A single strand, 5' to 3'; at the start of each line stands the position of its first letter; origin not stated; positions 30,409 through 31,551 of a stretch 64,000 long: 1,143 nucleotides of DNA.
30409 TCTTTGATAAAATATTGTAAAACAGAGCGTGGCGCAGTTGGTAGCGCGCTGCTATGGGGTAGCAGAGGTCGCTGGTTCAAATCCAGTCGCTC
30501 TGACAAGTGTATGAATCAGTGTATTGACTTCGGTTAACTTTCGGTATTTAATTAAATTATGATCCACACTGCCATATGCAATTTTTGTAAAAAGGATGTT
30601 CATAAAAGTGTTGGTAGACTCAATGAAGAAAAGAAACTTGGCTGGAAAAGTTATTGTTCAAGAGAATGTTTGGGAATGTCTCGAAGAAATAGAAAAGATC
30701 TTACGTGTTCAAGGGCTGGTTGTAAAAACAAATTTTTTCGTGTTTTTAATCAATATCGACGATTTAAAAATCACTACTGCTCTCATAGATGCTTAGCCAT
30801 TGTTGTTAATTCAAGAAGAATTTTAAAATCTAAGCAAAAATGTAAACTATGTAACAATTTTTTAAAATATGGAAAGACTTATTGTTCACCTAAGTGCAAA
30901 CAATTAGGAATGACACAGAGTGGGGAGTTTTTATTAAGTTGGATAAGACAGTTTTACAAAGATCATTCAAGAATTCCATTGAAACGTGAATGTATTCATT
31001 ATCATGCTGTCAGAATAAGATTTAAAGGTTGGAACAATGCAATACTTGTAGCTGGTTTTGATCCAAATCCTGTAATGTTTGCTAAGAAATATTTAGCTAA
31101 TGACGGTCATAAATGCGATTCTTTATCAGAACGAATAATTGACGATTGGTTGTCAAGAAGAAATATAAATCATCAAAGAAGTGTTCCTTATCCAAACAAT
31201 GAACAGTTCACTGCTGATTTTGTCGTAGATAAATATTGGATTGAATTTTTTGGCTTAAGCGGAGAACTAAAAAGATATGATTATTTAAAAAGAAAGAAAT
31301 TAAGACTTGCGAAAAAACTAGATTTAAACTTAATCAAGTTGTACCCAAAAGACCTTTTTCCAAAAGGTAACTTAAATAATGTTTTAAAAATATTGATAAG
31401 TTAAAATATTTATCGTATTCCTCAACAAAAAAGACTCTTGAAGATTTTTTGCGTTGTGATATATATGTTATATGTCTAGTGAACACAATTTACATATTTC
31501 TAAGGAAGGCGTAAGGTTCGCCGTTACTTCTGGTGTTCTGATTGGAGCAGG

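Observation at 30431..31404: tRNA-Pro(GGG) followed by a three-FCS-zinc-finger + HEAR + nuclease-like protein (selfish-element-like)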

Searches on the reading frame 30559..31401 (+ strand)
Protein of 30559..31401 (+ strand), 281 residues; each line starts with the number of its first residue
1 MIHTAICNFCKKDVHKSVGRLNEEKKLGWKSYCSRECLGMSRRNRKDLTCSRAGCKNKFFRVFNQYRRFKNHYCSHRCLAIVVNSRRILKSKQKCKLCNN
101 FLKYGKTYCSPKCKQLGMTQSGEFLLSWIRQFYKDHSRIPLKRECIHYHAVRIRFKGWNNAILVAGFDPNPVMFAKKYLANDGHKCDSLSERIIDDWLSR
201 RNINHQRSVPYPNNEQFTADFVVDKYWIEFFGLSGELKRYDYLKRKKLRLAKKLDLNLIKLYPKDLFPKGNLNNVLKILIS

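Call 4: search_protein_families(library=pfam, proteins=[window:30559-31401:+], max_evalue=10)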
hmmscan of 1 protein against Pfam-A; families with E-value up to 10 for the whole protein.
window:30559-31401:+ (281 aa): 2 families
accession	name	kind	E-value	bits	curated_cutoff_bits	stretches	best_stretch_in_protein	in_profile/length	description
PF18780.6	HNH_repeat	-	5.7e-06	27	26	1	123-168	4-54/54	Homing endonuclease associated repeat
PF14441.12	OTT_1508_deam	-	6.8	7.2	27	0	85-111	22-50/64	OTT_1508-like deaminase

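Call 5: search_protein_families(library=ncbifam, proteins=[window:30559-31401:+], max_evalue=10)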
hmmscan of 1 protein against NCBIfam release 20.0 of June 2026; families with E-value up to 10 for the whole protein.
window:30559-31401:+ (281 aa): 0 families

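Call 6: search_solved_structures(query=window:30559-31401:+, max_evalue=10, show_alignments=3)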
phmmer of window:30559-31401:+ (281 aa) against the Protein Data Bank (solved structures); distinct sequences matched with E-value up to 10: 0.

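Call 7: find_homologous_proteins(query=window:30559-31401:+)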
Query window:30559-31401:+ (281 aa): 197 proteins with E <= 0.001 among 464 candidates; the best 120 are listed.
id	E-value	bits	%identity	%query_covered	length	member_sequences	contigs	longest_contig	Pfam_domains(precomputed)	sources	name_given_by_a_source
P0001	1.2e-192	657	100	100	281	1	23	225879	PF18780.7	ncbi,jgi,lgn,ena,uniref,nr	ncbi:MAG: hypothetical protein UR39_C0003G0133 [Candidatus Woesebacteria bacterium GW2011_GWA1_33_30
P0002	4.6e-156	537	79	100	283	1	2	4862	PF18780.7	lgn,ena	-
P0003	3.2e-142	491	84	89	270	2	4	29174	PF18780.7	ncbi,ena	-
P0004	4.0e-138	478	73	100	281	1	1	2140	PF18780.7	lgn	-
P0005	5.4e-133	461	70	99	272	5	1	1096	PF18780.7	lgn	-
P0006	5.1e-123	428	66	100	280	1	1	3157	PF18780.7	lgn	-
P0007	2.8e-113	396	60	99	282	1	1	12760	PF18780.7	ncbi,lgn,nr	ncbi:MAG: hypothetical protein Q8Q30_00405 [Candidatus Woesebacteria bacterium]|nr:hypothetical prot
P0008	1.4e-111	391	60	97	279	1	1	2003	-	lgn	-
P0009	1.7e-111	390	62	98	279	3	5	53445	-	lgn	-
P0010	2.2e-110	387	63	99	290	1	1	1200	PF18780.7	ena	-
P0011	1.8e-107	377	59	98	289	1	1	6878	PF18780.7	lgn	-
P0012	1.1e-101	358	57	98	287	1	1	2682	PF18780.7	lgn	-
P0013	5.5e-99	349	56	98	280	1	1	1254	PF18780.7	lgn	-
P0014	2.0e-95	338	53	100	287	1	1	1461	PF18780.7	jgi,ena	-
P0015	7.4e-92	326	54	98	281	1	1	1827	PF18780.7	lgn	-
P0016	2.3e-91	324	53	95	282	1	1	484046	PF18780.7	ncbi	-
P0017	6.9e-89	316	53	96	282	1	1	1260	PF18780.7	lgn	-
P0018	8.5e-87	309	54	94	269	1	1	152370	PF18780.7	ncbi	ncbi:MAG TPA: hypothetical protein VF185_01490 [Patescibacteria group bacterium]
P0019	3.3e-86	307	53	98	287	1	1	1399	PF18780.7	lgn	-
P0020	9.5e-86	306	54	93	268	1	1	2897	PF18780.7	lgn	-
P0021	1.1e-85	306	72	63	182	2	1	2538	PF18780.7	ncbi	ncbi:MAG: hypothetical protein WCW13_07365 [archaeon]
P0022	2.2e-85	305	52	96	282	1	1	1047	PF18780.7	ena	-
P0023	1.5e-83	299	51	96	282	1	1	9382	PF18780.7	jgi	jgi:hypothetical protein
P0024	1.5e-83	299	52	100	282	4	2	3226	PF18780.7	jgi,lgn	-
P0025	5.3e-83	297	52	97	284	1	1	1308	PF18780.7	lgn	-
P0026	9.1e-83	296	53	95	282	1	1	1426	PF18780.7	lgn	-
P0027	9.3e-83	296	51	98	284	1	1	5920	PF18780.7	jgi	jgi:hypothetical protein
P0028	2.3e-82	295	50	97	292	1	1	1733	PF18780.7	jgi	-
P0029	2.5e-82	295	50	100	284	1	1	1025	PF18780.7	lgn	-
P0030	5.2e-82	294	51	97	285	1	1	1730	PF18780.7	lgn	-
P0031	6.9e-82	293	51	97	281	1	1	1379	PF18780.7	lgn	-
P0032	1.5e-81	292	54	95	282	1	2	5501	PF18780.7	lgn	-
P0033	1.8e-81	292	51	97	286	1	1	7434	PF18780.7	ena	-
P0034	2.0e-81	292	53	96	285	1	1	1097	PF18780.7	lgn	-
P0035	2.4e-81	291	47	98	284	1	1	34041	PF18780.7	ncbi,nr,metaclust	ncbi:MAG: hypothetical protein A2152_01390 [Candidatus Levybacteria bacterium RBG_16_35_6]|nr:MAG: h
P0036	4.7e-81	291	50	97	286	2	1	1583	PF18780.7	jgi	-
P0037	6.3e-81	290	50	97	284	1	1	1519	PF18780.7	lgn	-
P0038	8.5e-80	286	49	98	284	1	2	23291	PF18780.7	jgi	jgi:hypothetical protein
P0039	9.2e-80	286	51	98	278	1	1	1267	PF18780.7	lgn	-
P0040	1.1e-79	286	50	97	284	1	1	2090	PF18780.7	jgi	jgi:HNH endonuclease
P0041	1.6e-79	285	48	97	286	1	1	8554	PF18780.7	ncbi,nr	ncbi:MAG: hypothetical protein Q8P37_00475 [Candidatus Spechtbacteria bacterium]|nr:hypothetical pro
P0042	2.1e-79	285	53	98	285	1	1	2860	PF18780.7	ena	-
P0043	2.4e-79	285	49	96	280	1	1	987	PF18780.7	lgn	-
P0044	3.1e-79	285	49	97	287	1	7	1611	PF18780.7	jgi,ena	-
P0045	3.6e-79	284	50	94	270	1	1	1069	PF18780.7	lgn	-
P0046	4.1e-79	284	50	98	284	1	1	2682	PF18780.7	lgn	-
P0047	5.5e-79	284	47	100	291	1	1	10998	PF18780.7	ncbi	-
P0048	8.4e-79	283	51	98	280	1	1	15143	PF18780.7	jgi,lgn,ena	-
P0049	8.4e-79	283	48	98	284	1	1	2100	PF18780.7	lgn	-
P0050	8.6e-79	283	49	95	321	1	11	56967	PF18780.7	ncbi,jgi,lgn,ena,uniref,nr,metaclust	ncbi:MAG: hypothetical protein UX19_C0002G0038 [Candidatus Woesebacteria bacterium GW2011_GWA1_45_8]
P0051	1.0e-78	283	51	97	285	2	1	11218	PF18780.7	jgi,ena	-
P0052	1.1e-78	283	51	98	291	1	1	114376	PF18780.7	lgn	-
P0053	1.1e-78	283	52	95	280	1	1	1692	PF18780.7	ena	-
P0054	1.1e-78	283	51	97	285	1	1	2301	PF18780.7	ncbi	-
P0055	1.3e-78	282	51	96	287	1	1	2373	PF18780.7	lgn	-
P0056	4.2e-78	281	48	98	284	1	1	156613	PF18780.7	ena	-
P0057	4.7e-78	281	50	98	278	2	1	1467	PF18780.7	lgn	-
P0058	1.2e-77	279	51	96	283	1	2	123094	PF18780.7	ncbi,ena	-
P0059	2.0e-77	279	49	97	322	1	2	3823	PF18780.7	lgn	-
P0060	3.2e-77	278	49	98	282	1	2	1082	PF18780.7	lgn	-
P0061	3.9e-77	278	49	96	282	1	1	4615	PF18780.7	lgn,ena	-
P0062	4.1e-77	278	53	90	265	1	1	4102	PF18780.7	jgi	jgi:hypothetical protein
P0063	5.0e-77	277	48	96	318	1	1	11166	PF18780.7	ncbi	-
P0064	5.8e-77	277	46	100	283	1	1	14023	PF18780.7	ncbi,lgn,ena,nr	ncbi:MAG: hypothetical protein G01um101416_871 [Microgenomates group bacterium Gr01-1014_16]|nr:MAG:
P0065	8.1e-77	277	47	97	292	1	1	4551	PF18780.7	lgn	-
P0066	8.8e-77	277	48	100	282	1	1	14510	PF18780.7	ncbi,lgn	-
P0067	1.2e-76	276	48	97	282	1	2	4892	PF18780.7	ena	-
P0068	1.6e-76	276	51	97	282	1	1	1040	PF18780.7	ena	-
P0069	2.4e-76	275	49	98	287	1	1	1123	PF18780.7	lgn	-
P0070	6.2e-76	274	49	95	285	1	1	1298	PF18780.7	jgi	jgi:hypothetical protein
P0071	9.6e-76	273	46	99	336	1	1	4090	PF18780.7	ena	-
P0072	1.0e-75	273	48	92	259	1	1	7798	PF18780.7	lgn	-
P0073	1.8e-75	272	49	98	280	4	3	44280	PF18780.7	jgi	-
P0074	1.9e-75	272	46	98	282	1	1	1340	PF18780.7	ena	-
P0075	2.1e-75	272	49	93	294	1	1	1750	PF18780.7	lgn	-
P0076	2.2e-75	272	53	90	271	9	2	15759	PF18780.7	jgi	-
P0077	3.1e-75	271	47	96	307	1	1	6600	PF18780.7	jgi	-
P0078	1.2e-74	269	48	100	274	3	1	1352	PF18780.7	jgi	-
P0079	1.8e-74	269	47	96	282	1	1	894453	PF18780.7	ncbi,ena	-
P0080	2.2e-74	269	47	98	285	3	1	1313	PF18780.7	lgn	-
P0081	7.2e-74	267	49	98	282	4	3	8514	PF18780.7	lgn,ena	-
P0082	7.4e-74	267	50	99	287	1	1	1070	PF18780.7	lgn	-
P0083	9.5e-74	267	50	94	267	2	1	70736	PF18780.7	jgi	-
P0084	2.8e-73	265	48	98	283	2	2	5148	PF18780.7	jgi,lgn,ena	-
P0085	3.1e-73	265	47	99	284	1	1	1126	PF18780.7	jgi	jgi:hypothetical protein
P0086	4.2e-73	264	47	100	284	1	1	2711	PF18780.7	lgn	-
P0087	4.4e-73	264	46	98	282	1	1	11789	PF18780.7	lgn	-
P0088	4.5e-73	264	53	87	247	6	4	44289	PF18780.7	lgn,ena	-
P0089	5.2e-73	264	46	98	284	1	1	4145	PF18780.7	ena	-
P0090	9.1e-73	263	45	99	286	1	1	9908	PF18780.7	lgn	-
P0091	9.8e-73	263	45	99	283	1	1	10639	PF18780.7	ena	-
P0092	2.4e-72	262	49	90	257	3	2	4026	PF18780.7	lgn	-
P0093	4.4e-72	261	48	93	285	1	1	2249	PF18780.7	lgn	-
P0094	4.8e-72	261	50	99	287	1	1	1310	PF18780.7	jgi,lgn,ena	-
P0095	5.3e-72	261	46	99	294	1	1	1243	PF18780.7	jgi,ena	-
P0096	8.0e-72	260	65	63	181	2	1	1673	PF18780.7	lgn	-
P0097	1.3e-71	260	47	99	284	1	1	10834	PF18780.7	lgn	-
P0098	1.4e-71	259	49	95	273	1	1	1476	PF18780.7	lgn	-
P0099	4.6e-71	258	46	96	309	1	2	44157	PF18780.7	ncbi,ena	-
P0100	4.8e-71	258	47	98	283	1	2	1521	PF18780.7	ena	-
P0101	8.1e-71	257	44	98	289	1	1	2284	PF18780.7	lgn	-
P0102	9.6e-71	257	64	63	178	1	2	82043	PF18780.7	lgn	-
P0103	1.5e-70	256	49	89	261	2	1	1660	PF18780.7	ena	-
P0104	2.1e-70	256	48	98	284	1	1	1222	PF18780.7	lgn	-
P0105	2.3e-70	255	50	94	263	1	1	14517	PF18780.7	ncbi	-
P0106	2.9e-70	255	53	79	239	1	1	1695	PF18780.7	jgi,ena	-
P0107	4.4e-70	255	46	98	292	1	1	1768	PF18780.7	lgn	-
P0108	1.5e-69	253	46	96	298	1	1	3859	PF18780.7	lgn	-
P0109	8.1e-69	250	54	79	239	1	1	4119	PF18780.7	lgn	-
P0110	1.1e-68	250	45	97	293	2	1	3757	PF18780.7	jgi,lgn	-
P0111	1.2e-68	250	54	81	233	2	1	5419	PF18780.7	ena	-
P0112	1.6e-68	249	51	83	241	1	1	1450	PF18780.7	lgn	-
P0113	3.3e-68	248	46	99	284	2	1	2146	PF18780.7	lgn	-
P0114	5.1e-68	248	47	91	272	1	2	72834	PF18780.7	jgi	jgi:predicted nucleic acid-binding Zn ribbon protein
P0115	5.3e-68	248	52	78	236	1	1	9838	PF18780.7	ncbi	-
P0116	5.7e-68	248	48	100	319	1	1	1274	PF18780.7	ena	-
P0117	1.1e-67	247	53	83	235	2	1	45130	PF18780.7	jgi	jgi:hypothetical protein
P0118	1.4e-67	246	54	76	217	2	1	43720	PF18780.7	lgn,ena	-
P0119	1.5e-67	246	43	99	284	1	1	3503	PF18780.7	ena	-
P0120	1.6e-67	246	45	98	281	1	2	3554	PF18780.7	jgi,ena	jgi:hypothetical protein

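Call 8: search_protein_families(library=phrogs, proteins=[window:30559-31401:+], max_evalue=1)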
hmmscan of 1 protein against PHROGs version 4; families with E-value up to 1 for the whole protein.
window:30559-31401:+ (281 aa): 2 families
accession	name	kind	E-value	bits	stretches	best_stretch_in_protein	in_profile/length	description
phrog_22655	-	unknown function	3.4e-07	30.4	1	123-266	321-489/508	-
phrog_1271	-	DNA, RNA and nucleotide metabolism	0.3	11.4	0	64-120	188-245/361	HNH endonuclease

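Call 9: search_protein_families(library=padloc, proteins=[window:30559-31401:+], max_evalue=1)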
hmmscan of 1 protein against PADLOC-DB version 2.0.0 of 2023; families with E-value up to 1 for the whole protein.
window:30559-31401:+ (281 aa): 2 families
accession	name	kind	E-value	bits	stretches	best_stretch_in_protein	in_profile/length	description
PDLC05067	PDC-S69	-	1.7e-11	42.3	1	174-266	177-270/289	-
PDLC02445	BrxA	-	0.042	11.5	1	173-230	62-117/262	BrxA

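Call 11: find_encoding_contigs(protein=P0016, flank=5000, max_places=2)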
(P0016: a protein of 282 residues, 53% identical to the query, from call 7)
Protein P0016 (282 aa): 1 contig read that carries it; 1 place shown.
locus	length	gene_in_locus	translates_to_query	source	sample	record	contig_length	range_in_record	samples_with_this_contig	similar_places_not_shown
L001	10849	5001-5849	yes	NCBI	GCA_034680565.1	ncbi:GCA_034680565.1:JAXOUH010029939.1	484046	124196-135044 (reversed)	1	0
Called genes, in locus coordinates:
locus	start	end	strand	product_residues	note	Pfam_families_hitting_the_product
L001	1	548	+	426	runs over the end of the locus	PF01255:Prenyltransf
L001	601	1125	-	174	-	PF00293:NUDIX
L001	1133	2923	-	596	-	PF08439:Peptidase_M3_N, PF01432:Peptidase_M3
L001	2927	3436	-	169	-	-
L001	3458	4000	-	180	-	PF00149:Metallophos, PF12850:Metallophos_2, PF14582:Metallophos_3 (faint)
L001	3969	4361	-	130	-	-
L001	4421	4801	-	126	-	-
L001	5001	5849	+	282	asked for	PF18780:HNH_repeat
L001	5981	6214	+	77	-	-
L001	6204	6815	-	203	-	PF03167:UDG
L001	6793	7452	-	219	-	-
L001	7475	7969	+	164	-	PF04677:CwfJ_C_1 (weak), PF11969:DcpS_C, PF01230:HIT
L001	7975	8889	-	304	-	-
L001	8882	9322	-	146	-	-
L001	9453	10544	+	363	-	PF00154:RecA_N, PF06745:ATPase (weak), PF08423:Rad51, PF27531:MT3502_N, PF01637:ATPase_2 (weak), PF21096:RecA_C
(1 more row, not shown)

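Call 12: find_encoding_contigs(protein=P0035, flank=5000, max_places=2)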
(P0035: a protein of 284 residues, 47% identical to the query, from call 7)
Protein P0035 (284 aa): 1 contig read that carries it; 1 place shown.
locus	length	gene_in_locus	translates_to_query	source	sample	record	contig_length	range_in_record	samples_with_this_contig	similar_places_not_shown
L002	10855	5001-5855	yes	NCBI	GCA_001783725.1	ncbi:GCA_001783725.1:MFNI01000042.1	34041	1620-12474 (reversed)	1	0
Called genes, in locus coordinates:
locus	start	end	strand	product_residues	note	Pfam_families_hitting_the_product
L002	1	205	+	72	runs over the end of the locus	PF01176:eIF-1a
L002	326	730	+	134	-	PF00416:Ribosomal_S13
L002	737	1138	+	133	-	PF00411:Ribosomal_S11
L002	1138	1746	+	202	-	PF00163:Ribosomal_S4, PF01479:S4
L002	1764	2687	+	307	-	PF01193:RNA_pol_L, PF01000:RNA_pol_A_bac, PF03118:RNA_pol_A_CTD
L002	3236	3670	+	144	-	PF00572:Ribosomal_L13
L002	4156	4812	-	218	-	-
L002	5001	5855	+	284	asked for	PF18780:HNH_repeat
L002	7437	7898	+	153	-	PF21982:RecX_HTH1, PF02631:RecX_HTH2, PF21981:RecX_HTH3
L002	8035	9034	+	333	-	PF12072:RNase_Y_N, PF00013:KH_1, PF22891:KH_PNO1_2nd (weak), PF01966:HD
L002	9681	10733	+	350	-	PF01594:AI-2E_transport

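Call 13: find_encoding_contigs(protein=P0079, flank=5000, max_places=2)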
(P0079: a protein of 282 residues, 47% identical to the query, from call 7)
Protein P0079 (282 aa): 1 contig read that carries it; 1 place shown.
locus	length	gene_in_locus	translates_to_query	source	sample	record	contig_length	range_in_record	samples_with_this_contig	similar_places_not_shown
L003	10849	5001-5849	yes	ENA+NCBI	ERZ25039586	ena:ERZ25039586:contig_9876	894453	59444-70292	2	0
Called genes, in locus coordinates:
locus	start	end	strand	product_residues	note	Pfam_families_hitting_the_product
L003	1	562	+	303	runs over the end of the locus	-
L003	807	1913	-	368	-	PF00438:S-AdoMet_synt_N, PF02772:S-AdoMet_synt_M, PF02773:S-AdoMet_synt_C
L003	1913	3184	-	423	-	PF12072:RNase_Y_N, PF00013:KH_1, PF22891:KH_PNO1_2nd (weak), PF01966:HD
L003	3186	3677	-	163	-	PF21982:RecX_HTH1, PF02631:RecX_HTH2, PF21981:RecX_HTH3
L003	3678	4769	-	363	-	PF00154:RecA_N, PF06745:ATPase (faint), PF08423:Rad51, PF21096:RecA_C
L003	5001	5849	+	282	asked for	PF18780:HNH_repeat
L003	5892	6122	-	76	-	-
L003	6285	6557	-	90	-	-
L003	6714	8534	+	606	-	PF04041:Glyco_hydro_130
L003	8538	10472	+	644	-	PF04041:Glyco_hydro_130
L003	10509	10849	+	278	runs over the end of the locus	-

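Call 16: find_related_loci(query=A1, collection=genome_contigs, flank=10000)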
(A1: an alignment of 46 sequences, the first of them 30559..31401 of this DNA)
Query A1 (281 aa) in genome_contigs; peptide patterns used: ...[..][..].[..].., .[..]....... (x = any residue, [..] = any of these).
122 stretches matched a pattern; 90 encode a relative of the query (tblastn E <= 1e-3); the best 80 are kept; 80 distinct loci.
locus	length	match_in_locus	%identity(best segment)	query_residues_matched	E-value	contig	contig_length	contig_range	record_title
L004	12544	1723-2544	60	1-274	4e-110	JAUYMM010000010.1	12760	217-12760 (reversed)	MAG: Candidatus Woesebacteria bacterium isolate C24_metabat.bin.86_sub C24_k141_715643, whole genome shotgun sequence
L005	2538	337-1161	62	7-279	7e-111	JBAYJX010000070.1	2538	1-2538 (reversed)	MAG: archaeon isolate SO_2016_GW1_66 scaffold84044_OW334_2016, whole genome shotgun sequence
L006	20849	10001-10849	53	2-280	2e-93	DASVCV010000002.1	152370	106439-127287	MAG TPA_asm: Patescibacteria group bacterium isolate SMAG_U2016 k141_1196935, whole genome shotgun sequence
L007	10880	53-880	48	1-274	5e-86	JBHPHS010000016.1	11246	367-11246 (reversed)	Patescibacteria group bacterium isolate SAG AM-312-A20 AM-312-A20_NODE_16, whole genome shotgun sequence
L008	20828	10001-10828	46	1-274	9e-83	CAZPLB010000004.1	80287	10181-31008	MAG TPA_asm: uncultured Gammaproteobacteria bacterium isolate SRP200132_co2_495 genome assembly, contig: NODE_118_length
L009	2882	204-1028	48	7-279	3e-82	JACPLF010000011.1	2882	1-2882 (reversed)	MAG: Candidatus Levyibacteriota bacterium isolate NC_groundwater_514_Ag_S-0.1um_37_12 S35_SO-1_scaffold_636823, whole ge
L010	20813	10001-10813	50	7-276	4e-80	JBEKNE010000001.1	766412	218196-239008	MAG: Candidatus Microgenomates bacterium isolate SPRUCE 40 SPRUCE_40_1, whole genome shotgun sequence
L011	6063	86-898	47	7-276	6e-80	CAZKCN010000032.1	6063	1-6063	MAG TPA_asm: uncultured Candidatus Saccharibacteria bacterium isolate binchicken_co38_1275 genome assembly, contig: NODE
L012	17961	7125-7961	48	7-281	1e-79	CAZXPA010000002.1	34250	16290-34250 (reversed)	MAG TPA_asm: uncultured Gammaproteobacteria bacterium isolate SRP167671_co1_190 genome assembly, contig: NODE_1415_lengt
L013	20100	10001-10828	49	7-281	1e-78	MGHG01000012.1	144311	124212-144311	MAG: Candidatus Woesebacteria bacterium RIFCSPLOWO2_01_FULL_39_23 rifcsplowo2_01_scaffold_47, whole genome shotgun seque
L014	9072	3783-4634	43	5-280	3e-78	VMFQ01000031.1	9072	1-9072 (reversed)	MAG: Parcubacteria group bacterium Gr01-1014_33 G01um101433_scaffold_2737, whole genome shotgun sequence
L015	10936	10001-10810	47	7-276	2e-78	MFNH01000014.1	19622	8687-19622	MAG: Candidatus Levybacteria bacterium RBG_16_35_11 RBG_16_scaffold_1400, whole genome shotgun sequence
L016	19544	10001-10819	50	7-278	7e-78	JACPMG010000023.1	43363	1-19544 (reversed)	MAG: Candidatus Sungiibacteriota bacterium isolate NC_groundwater_543_Ag_S-0.1um_48_11 S35_SO-1_scaffold_229669, whole g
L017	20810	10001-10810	47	7-276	1e-77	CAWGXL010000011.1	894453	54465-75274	MAG: uncultured bacterium isolate MFD09206.bin.2.20 genome assembly, contig: contig_9876, whole genome shotgun sequence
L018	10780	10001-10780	48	7-266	1e-76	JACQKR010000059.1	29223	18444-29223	MAG: Candidatus Levyibacteriota bacterium isolate NC_groundwater_1182_Ag_S-0.1um_43_56 S_p1_S3_coassembly_k141_2184969,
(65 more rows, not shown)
